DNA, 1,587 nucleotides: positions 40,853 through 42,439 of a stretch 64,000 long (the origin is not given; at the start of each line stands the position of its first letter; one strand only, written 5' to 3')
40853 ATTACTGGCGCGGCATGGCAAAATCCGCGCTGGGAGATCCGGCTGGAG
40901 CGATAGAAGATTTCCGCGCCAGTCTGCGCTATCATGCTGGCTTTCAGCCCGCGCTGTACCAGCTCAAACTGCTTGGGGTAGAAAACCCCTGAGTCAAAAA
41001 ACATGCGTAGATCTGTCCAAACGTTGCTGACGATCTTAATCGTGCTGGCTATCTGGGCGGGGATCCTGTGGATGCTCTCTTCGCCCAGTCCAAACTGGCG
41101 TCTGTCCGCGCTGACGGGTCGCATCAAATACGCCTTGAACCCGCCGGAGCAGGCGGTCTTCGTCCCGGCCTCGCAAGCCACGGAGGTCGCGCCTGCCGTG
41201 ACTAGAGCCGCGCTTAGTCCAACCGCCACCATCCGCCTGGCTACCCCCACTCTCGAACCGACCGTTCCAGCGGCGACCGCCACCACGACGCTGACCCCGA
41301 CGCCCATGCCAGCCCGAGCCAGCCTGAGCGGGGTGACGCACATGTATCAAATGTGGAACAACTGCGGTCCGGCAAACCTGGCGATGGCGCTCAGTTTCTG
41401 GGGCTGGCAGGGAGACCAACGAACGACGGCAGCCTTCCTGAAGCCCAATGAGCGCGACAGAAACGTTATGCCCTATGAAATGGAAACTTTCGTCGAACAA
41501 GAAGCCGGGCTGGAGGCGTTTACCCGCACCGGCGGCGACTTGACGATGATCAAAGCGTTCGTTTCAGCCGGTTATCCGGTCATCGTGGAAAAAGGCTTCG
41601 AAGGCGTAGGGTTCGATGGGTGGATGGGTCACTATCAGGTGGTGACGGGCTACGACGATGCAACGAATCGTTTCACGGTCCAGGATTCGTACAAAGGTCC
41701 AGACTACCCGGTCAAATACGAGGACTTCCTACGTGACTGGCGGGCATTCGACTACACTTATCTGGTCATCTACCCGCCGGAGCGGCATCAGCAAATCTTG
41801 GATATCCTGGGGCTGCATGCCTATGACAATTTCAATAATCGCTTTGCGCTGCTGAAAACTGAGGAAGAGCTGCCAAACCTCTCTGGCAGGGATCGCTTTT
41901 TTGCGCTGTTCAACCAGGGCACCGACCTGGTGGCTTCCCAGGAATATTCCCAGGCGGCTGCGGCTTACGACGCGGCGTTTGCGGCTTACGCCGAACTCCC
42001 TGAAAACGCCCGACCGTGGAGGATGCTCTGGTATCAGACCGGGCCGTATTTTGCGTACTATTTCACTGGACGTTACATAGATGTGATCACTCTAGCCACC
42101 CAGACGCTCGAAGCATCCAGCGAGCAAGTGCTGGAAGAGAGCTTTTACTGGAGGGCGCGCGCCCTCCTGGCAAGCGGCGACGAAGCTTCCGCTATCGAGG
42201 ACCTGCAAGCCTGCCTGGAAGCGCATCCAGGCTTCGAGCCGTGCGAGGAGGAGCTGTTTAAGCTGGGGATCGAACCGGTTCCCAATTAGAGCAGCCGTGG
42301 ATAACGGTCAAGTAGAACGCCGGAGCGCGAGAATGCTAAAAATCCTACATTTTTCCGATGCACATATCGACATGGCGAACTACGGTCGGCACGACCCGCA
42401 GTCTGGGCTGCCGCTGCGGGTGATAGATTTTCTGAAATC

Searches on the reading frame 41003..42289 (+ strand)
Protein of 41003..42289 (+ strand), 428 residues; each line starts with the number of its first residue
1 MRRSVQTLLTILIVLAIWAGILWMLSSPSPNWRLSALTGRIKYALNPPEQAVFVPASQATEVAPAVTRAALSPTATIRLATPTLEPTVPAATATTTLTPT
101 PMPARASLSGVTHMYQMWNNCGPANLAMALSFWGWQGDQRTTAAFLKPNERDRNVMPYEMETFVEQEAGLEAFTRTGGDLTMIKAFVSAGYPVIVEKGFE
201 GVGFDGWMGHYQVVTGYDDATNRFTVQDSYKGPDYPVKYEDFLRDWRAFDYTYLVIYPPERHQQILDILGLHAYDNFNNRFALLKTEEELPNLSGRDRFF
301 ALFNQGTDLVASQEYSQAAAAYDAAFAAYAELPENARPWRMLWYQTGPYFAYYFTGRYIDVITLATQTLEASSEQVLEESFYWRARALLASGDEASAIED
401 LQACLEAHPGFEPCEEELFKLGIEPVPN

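Call 39: find_encoding_contigs(protein=window:41003-42289:+, flank=10000, max_places=1)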
Protein window:41003-42289:+ (428 aa): 22 contigs read that carry it; 1 place shown.
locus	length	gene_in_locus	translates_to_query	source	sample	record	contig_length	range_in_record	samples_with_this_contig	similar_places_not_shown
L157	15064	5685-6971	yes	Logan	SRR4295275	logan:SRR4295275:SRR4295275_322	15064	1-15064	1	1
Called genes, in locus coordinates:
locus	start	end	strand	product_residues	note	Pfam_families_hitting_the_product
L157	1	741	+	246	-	?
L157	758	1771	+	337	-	PF16158:N_BRCA1_IG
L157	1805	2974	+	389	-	PF08331:QueG_DUF1730, PF13484:Fer4_16, PF13646:HEAT_2, PF03130:HEAT_PBS (faint)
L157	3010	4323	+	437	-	PF13432:TPR_16 (faint), PF13529:Peptidase_C39_2, PF07719:TPR_2 (faint), PF13174:TPR_6 (faint), PF13181:TPR_8 (faint), PF13414:TPR_11 (faint), PF00515:TPR_1 (weak)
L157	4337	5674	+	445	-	PF13529:Peptidase_C39_2, PF07719:TPR_2 (faint), PF13181:TPR_8 (faint), PF00515:TPR_1 (faint)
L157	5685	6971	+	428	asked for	PF13529:Peptidase_C39_2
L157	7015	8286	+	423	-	PF00149:Metallophos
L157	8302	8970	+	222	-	PF00571:CBS, PF22190:TTHA0829-like_ACT (weak)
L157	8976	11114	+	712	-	PF07697:7TMR-HDED, PF07698:7TM-7TMR_HD, PF01966:HD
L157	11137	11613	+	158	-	PF02130:YbeY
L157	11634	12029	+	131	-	PF01219:DAGK_prokar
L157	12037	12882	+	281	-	PF01261:AP_endonuc_2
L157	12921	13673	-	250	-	-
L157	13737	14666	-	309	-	PF13616:Rotamase_3, PF00639:Rotamase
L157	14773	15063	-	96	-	?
